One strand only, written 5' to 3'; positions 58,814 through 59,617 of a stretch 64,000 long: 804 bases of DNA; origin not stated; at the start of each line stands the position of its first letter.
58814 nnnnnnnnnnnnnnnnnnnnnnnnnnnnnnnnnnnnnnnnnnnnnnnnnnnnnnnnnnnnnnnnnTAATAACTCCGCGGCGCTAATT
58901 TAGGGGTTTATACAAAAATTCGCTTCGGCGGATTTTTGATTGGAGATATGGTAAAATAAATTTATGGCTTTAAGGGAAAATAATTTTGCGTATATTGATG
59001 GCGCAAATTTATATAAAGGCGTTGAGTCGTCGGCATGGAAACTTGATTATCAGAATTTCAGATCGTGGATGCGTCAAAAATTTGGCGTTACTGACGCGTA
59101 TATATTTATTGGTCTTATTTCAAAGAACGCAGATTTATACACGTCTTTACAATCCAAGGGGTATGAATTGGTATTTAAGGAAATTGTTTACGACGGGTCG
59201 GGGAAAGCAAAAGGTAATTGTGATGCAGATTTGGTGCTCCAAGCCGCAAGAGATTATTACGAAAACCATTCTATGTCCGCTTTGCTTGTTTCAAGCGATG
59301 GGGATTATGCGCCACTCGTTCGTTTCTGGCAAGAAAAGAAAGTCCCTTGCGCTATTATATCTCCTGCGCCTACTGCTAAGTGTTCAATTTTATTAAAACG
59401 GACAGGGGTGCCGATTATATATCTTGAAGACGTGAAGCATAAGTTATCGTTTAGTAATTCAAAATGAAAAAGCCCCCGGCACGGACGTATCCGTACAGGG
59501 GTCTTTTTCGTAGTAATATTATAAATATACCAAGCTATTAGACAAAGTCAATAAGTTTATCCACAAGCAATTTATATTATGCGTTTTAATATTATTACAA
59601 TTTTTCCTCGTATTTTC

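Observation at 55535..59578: AT-rich ~4 kb defence-like island inserted inside the conserved rpsP-KH-(rimM)-trmD operon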

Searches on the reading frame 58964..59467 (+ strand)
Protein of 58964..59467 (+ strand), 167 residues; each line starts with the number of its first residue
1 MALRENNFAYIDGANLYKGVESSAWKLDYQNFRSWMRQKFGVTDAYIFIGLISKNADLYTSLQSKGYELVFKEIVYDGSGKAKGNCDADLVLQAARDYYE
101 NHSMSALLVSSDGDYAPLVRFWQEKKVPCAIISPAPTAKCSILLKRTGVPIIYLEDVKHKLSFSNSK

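Call 3: search_protein_families(library=pfam, proteins=[window:58964-59467:+], max_evalue=0.1)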
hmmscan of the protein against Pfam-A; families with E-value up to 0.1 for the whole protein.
window:58964-59467:+ (167 aa): 2 families
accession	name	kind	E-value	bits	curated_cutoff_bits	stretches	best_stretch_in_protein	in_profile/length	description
PF01936.24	NYN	-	1.3e-12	48.9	24.2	1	10-138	5-131/145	NYN domain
PF18475.7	PIN7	-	0.005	17.9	34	1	28-124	3-101/103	PIN domain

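Call 4: search_protein_families(library=padloc, proteins=[window:58964-59467:+], max_evalue=0.1)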
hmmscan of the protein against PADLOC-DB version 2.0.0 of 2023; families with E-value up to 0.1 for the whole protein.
window:58964-59467:+ (167 aa): 2 families
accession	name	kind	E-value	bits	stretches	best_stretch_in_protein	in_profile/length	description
PDLC01154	NYN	-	1.8e-06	25.5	1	10-161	151-302/310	"LabA-like protein, NYN family nuclease"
PDLC04163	HEC-09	-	7.4e-06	23.7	1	87-153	107-173/203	-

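Call 5: search_protein_families(library=ncbifam, proteins=[window:58964-59467:+], max_evalue=0.1)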
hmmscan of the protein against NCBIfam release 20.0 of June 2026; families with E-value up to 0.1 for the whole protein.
window:58964-59467:+ (167 aa): 0 families

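Call 22: find_homologous_proteins(query=window:58964-59467:+)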
Query window:58964-59467:+ (167 aa): 3132 proteins with E <= 0.001 among 3179 candidates; the best 120 are listed.
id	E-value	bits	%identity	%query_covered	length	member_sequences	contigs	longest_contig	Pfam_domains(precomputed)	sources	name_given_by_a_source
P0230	2.6e-107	374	100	100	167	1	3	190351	PF01936.25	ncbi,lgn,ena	ncbi:MAG: NYN domain-containing protein [Patescibacteria group bacterium]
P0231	8.5e-93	326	86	100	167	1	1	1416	PF01936.25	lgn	-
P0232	2.1e-91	322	85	98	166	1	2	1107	PF01936.25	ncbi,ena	-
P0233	5.3e-91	321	83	100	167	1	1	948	PF01936.25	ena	-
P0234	1.7e-90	319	83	100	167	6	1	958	PF01936.25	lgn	-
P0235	2.3e-90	319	84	98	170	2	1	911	PF01936.25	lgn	-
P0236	2.7e-90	318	83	100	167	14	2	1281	PF01936.25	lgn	-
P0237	3.7e-90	318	84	98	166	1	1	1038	PF01936.25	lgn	-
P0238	8.4e-90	317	85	98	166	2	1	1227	PF01936.25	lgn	-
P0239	4.1e-89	314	82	98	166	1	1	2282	PF01936.25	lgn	-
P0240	8.5e-89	313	84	98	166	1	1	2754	PF01936.25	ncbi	-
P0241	1.2e-88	313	82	98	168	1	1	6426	PF01936.25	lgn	-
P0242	6.1e-88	311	84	95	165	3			PF01936.25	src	-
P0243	1.6e-87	309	82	97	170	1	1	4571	PF01936.25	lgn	-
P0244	2.6e-87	309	81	99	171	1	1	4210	PF01936.25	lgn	-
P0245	3.2e-87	308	82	98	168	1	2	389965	PF01936.25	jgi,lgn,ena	-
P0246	4.2e-87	308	83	98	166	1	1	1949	PF01936.25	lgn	-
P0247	5.6e-87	308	80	98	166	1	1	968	PF01936.25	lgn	-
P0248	8.3e-87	307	81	98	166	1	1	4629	PF01936.25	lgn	-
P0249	9.8e-87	307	81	98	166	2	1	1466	PF01936.25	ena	-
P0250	2.6e-86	305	80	99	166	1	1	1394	PF01936.25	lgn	-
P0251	3.2e-86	305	80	97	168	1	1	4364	PF01936.25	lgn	-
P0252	4.7e-86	305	83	96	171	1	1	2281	PF01936.25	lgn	-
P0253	4.9e-86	304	80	100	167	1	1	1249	PF01936.25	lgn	-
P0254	7.3e-86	304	80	100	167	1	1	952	PF01936.25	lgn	-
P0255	1.3e-85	303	80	100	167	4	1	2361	PF01936.25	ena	-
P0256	2.4e-85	302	80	98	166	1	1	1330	PF01936.25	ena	-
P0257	3.5e-85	302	80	100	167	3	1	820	PF01936.25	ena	-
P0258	5.2e-85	301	81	98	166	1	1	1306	PF01936.25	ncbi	-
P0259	7.2e-85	301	81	97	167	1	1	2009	PF01936.25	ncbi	-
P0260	7.3e-85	301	80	97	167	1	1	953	PF01936.25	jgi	jgi:uncharacterized LabA/DUF88 family protein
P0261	8.2e-85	301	81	97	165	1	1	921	PF01936.25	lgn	-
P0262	1.1e-84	300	80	98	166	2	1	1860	PF01936.25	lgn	-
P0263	2.2e-84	299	81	98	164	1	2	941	PF01936.25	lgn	-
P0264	3.5e-84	298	80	98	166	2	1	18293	PF01936.25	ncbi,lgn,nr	ncbi:MAG: NYN domain-containing protein [bacterium]|nr:NYN domain-containing protein [bacterium]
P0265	2.5e-83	296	78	99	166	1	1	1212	PF01936.25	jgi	-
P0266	6.9e-83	294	80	94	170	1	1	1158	PF01936.25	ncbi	-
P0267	1.2e-82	293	80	96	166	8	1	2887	PF01936.25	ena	-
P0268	1.4e-82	293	79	95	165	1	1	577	PF01936.25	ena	-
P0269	1.5e-82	293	78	98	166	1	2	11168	PF01936.25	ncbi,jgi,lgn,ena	-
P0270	1.8e-82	293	79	97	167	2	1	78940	PF01936.25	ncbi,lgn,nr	ncbi:MAG: NYN domain-containing protein [Candidatus Harrisonbacteria bacterium]|nr:NYN domain-contai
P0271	5.7e-81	288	77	98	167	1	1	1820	PF01936.25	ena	-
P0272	1.3e-80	287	76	98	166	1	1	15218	PF01936.25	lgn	-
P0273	2.3e-79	283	76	97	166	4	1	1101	PF01936.25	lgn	-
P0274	4.6e-79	282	77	98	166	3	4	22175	PF01936.25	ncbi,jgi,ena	ncbi:MAG TPA: NYN domain-containing protein [Candidatus Paceibacterota bacterium]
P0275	6.7e-79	281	75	96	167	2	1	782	PF01936.25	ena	-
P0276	3.1e-78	279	75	96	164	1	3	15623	PF01936.25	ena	-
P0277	5.2e-78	278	74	98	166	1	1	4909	PF01936.25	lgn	-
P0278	8.4e-78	278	74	95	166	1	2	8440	PF01936.25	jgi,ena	-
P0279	8.5e-78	278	77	94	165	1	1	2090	PF01936.25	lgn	-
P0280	9.5e-78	278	74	98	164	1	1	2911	PF01936.25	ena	-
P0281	2.1e-77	276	74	98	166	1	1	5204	PF01936.25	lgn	-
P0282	2.2e-77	276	69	100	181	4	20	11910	PF01936.25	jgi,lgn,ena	-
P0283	2.3e-77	276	75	95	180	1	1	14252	PF01936.25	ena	-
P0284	2.8e-77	276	75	92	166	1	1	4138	PF01936.25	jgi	jgi:uncharacterized LabA/DUF88 family protein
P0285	3.0e-77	276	75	93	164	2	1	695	PF01936.25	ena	-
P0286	3.2e-77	276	72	99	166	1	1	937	PF01936.25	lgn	-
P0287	4.9e-77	275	76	93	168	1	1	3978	PF01936.25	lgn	-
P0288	6.1e-77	275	76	94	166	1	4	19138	PF01936.25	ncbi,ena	-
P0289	7.9e-77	275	75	95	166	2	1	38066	PF01936.25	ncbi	-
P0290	1.1e-76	274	73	95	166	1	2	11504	PF01936.25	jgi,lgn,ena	-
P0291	1.3e-76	274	73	98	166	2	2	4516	PF01936.25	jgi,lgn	-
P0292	1.4e-76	274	71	96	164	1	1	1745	PF01936.25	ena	-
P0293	2.1e-76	273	75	93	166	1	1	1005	PF01936.25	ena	-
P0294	2.4e-76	273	72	98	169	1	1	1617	PF01936.25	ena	-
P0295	2.4e-76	273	73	98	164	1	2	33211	PF01936.25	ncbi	-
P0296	2.7e-76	273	77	93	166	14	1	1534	PF01936.25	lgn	-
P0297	3.2e-76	273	71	98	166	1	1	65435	PF01936.25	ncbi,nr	ncbi:MAG: NYN domain-containing protein [Candidatus Yanofskybacteria bacterium]|nr:NYN domain-contai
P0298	4.2e-76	272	68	97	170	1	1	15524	PF01936.25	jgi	jgi:uncharacterized LabA/DUF88 family protein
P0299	4.3e-76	272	73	94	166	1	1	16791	PF01936.25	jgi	jgi:uncharacterized LabA/DUF88 family protein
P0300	4.5e-76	272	71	98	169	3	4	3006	PF01936.25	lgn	-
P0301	6.0e-76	272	70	98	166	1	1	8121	PF01936.25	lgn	-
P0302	8.0e-76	271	71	98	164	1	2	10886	PF01936.25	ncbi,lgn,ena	-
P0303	1.3e-75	271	71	96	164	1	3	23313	PF01936.25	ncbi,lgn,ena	-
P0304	1.6e-75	270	72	96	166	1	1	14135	PF01936.25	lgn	-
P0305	1.7e-75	270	75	94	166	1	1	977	PF01936.25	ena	-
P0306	3.9e-75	269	76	93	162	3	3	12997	PF01936.25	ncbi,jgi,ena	-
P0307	4.0e-75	269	72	99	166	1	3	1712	PF01936.25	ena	-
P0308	4.1e-75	269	71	96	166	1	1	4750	PF01936.25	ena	-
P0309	5.9e-75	268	72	98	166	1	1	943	PF01936.25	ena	-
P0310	6.5e-75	268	75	94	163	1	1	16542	PF01936.25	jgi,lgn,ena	-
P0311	7.0e-75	268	71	98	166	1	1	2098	PF01936.25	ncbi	-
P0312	8.0e-75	268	73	98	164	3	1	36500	PF01936.25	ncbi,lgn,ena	-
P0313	8.8e-75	268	75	92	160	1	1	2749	PF01936.25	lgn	-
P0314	9.3e-75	268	74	93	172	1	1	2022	PF01936.25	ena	-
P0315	9.4e-75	268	75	95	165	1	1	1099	PF01936.25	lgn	-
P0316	1.5e-74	267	70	96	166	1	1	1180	PF01936.25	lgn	-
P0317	1.7e-74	267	75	92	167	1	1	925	PF01936.25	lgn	-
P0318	1.8e-74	267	76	92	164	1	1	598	PF01936.25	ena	-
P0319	1.9e-74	267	75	93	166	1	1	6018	PF01936.25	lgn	-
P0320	1.9e-74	267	73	95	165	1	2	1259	PF01936.25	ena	-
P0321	2.2e-74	267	73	96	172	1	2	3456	PF01936.25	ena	-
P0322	2.3e-74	267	71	96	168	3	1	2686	PF01936.25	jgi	jgi:uncharacterized LabA/DUF88 family protein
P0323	2.6e-74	266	73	98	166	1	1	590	PF01936.25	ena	-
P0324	2.8e-74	266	71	98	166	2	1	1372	PF01936.25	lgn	-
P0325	3.1e-74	266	72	96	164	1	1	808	PF01936.25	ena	-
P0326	4.4e-74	266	76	92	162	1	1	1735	PF01936.25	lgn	-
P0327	5.5e-74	265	73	93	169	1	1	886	PF01936.25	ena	-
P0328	7.4e-74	265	69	93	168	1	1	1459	PF01936.25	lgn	-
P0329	9.2e-74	265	70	98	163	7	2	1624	PF01936.25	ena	-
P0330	1.1e-73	264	72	95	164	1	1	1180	PF01936.25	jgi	jgi:uncharacterized LabA/DUF88 family protein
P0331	1.3e-73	264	72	94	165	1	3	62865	PF01936.25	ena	-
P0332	1.5e-73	264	74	93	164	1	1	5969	PF01936.25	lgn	-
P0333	1.6e-73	264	71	96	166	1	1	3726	PF01936.25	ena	-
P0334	1.6e-73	264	69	99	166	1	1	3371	PF01936.25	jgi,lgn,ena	-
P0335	1.8e-73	264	72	98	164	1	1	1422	PF01936.25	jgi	jgi:uncharacterized LabA/DUF88 family protein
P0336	2.5e-73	263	74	93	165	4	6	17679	PF01936.25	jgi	-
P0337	3.0e-73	263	71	96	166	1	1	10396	PF01936.25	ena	-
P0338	3.6e-73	263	71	95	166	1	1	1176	PF01936.25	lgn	-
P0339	4.6e-73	262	72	93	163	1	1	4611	PF01936.25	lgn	-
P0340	5.5e-73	262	70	96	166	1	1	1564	PF01936.25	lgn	-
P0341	6.6e-73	262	73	92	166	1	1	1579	PF01936.25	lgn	-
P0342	6.7e-73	262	71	95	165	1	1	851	PF18475.9,PF01936.25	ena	-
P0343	7.7e-73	262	72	93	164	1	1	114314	PF01936.25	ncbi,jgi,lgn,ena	-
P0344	8.5e-73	261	72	94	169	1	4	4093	PF01936.25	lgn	-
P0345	9.3e-73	261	71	94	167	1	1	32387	PF01936.25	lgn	-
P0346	1.0e-72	261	71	96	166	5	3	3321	PF01936.25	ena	-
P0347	1.1e-72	261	70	95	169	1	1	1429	PF01936.25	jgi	jgi:uncharacterized LabA/DUF88 family protein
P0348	1.2e-72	261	73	94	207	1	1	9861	PF01936.25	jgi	jgi:uncharacterized LabA/DUF88 family protein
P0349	1.3e-72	261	69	100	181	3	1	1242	PF01936.25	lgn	-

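Call 23: find_encoding_contigs(protein=P0245, flank=6000, max_places=2)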
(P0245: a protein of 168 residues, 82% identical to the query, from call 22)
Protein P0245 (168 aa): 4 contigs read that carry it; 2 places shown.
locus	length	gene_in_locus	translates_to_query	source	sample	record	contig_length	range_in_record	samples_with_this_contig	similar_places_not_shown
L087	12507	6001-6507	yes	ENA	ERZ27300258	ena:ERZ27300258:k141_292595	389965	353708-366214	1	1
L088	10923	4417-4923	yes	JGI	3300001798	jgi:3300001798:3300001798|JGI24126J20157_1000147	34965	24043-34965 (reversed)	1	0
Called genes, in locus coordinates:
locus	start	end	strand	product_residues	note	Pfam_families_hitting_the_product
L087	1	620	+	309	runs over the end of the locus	-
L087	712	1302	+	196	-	PF01928:CYTH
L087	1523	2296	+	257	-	-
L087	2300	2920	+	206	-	PF00702:Hydrolase, PF12710:HAD, PF13419:HAD_2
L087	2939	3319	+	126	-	PF00903:Glyoxalase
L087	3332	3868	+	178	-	PF01936:NYN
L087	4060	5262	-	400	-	-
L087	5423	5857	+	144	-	PF13310:Virulence_RhuM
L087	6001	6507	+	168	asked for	PF01936:NYN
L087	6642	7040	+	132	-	PF03073:TspO_MBR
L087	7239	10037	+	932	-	PF20464:MmeI_N, PF20465:MmeI_hel, PF20473:MmeI_Mtase, PF07669:Eco57I, PF20466:MmeI_TRD, PF20467:MmeI_C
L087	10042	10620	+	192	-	PF01936:NYN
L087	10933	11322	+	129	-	PF13366:PDDEXK_3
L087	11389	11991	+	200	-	PF01872:RibD_C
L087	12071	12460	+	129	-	PF00293:NUDIX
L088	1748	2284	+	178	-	PF01936:NYN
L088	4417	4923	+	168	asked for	PF01936:NYN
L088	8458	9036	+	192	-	PF01936:NYN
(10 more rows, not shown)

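Call 24: find_encoding_contigs(protein=P0270, flank=6000, max_places=2)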
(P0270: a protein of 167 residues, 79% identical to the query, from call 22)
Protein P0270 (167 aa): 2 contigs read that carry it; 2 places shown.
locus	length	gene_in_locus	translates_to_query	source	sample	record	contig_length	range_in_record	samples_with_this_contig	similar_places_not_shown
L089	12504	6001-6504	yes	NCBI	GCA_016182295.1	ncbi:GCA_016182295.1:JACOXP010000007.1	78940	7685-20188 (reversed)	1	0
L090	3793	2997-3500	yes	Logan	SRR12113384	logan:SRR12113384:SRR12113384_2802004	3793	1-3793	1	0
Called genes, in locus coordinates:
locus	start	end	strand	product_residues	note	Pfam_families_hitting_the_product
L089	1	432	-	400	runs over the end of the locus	PF01541:GIY-YIG (weak), PF27096:UvrC_M, PF08459:UvrC_RNaseH_dom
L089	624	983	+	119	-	-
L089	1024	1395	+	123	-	-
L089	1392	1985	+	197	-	-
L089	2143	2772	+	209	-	-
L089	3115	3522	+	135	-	-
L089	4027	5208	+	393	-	PF04471:Mrr_cat (weak)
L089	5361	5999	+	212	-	-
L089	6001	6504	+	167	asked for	PF01936:NYN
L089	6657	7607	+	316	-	PF01018:GTP1_OBG, PF01926:MMR_HSR1, PF02421:FeoB_N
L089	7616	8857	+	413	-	PF00270:DEAD, PF04851:ResIII, PF00271:Helicase_C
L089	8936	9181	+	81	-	-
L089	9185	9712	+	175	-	-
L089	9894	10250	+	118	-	PF05995:CDO_I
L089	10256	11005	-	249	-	-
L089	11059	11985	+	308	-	PF01820:Dala_Dala_lig_N, PF02655:ATP-grasp_3 (weak), PF07478:Dala_Dala_lig_C, PF13535:ATP-grasp_4 (weak)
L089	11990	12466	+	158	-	-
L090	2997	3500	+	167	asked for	PF01936:NYN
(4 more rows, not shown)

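Call 25: find_encoding_contigs(protein=P0297, flank=6000, max_places=2)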
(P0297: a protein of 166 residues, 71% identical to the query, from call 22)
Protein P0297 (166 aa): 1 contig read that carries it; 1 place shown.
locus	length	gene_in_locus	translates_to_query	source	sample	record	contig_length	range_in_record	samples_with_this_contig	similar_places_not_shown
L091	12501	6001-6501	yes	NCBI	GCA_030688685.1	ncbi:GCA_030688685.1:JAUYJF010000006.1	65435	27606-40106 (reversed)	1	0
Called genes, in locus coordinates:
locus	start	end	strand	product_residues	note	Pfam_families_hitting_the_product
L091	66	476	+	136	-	PF00164:Ribosom_S12_S23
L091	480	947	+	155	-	PF00177:Ribosomal_S7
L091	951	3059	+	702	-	PF00009:GTP_EFTU, PF22042:EF-G_D2, PF03144:GTP_EFTU_D2, PF14492:EFG_III, PF16658:RF3_C (weak), PF03764:EFG_IV, PF00679:EFG_C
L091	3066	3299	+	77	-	-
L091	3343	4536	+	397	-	PF00009:GTP_EFTU, PF03144:GTP_EFTU_D2, PF03143:GTP_EFTU_D3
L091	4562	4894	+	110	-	PF00338:Ribosomal_S10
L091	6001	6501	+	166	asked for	PF01936:NYN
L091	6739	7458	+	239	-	PF01925:TauE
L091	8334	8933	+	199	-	PF00297:Ribosomal_L3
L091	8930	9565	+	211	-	PF00573:Ribosomal_L4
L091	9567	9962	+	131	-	PF00276:Ribosomal_L23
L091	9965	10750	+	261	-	PF00181:Ribosomal_L2_N, PF03947:Ribosomal_L2_C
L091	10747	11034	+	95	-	PF00203:Ribosomal_S19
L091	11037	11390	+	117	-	PF00237:Ribosomal_L22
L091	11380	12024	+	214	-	PF07650:KH_2, PF00189:Ribosomal_S3_C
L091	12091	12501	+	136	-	PF00252:Ribosomal_L16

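Call 65: find_encoding_contigs(protein=P0343, flank=5000, max_places=2)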
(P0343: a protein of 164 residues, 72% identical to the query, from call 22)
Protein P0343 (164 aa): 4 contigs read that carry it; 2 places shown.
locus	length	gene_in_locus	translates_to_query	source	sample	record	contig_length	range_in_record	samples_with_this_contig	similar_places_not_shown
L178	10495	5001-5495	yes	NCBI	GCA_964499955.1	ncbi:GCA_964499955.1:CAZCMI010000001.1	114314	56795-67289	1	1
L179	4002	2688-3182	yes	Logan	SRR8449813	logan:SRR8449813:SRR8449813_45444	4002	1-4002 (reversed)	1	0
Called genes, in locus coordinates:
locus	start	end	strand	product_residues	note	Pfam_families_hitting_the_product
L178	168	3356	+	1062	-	PF11617:Cu-binding_MopE (weak)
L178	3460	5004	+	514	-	PF04932:Wzy_C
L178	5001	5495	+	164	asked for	PF01936:NYN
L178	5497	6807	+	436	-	PF13439:Glyco_transf_4, PF13579:Glyco_trans_4_4, PF20706:GT4-conflict (weak), PF00534:Glycos_transf_1, PF13524:Glyco_trans_1_2, PF13692:Glyco_trans_1_4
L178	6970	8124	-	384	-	PF13439:Glyco_transf_4, PF13579:Glyco_trans_4_4, PF00534:Glycos_transf_1, PF13524:Glyco_trans_1_2, PF13692:Glyco_trans_1_4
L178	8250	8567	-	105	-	PF12728:HTH_17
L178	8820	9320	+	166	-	PF04542:Sigma70_r2 (weak), PF08281:Sigma70_r4_2, PF04545:Sigma70_r4 (weak)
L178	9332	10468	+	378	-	PF18915:DUF5667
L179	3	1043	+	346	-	?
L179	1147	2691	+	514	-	PF04932:Wzy_C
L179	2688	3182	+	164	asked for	PF01936:NYN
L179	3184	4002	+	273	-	?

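Call 66: find_encoding_contigs(protein=P0331, flank=5000, max_places=2)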
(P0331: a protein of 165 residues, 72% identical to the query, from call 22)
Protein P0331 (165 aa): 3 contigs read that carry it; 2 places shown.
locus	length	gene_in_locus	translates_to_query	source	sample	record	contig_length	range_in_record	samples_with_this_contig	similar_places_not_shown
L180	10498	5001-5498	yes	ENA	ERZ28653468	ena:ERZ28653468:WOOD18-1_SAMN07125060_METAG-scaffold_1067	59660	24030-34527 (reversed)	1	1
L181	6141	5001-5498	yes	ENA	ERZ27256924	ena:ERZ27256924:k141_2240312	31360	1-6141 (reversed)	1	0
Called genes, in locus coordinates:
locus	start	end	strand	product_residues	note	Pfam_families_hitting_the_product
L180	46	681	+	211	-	-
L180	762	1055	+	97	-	-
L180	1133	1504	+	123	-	-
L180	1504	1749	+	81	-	-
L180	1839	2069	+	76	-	-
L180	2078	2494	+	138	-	-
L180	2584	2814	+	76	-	-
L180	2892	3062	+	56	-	-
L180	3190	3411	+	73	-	-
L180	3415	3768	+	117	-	-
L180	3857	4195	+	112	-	-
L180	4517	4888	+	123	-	-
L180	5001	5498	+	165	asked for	PF01936:NYN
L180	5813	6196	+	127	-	-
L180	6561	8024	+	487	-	PF03235:GmrSD_N, PF07510:GmrSD_C (weak)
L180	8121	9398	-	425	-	PF00145:DNA_methylase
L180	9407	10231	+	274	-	-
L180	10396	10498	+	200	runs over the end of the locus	PF12705:PDDEXK_1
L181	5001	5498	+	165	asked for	PF01936:NYN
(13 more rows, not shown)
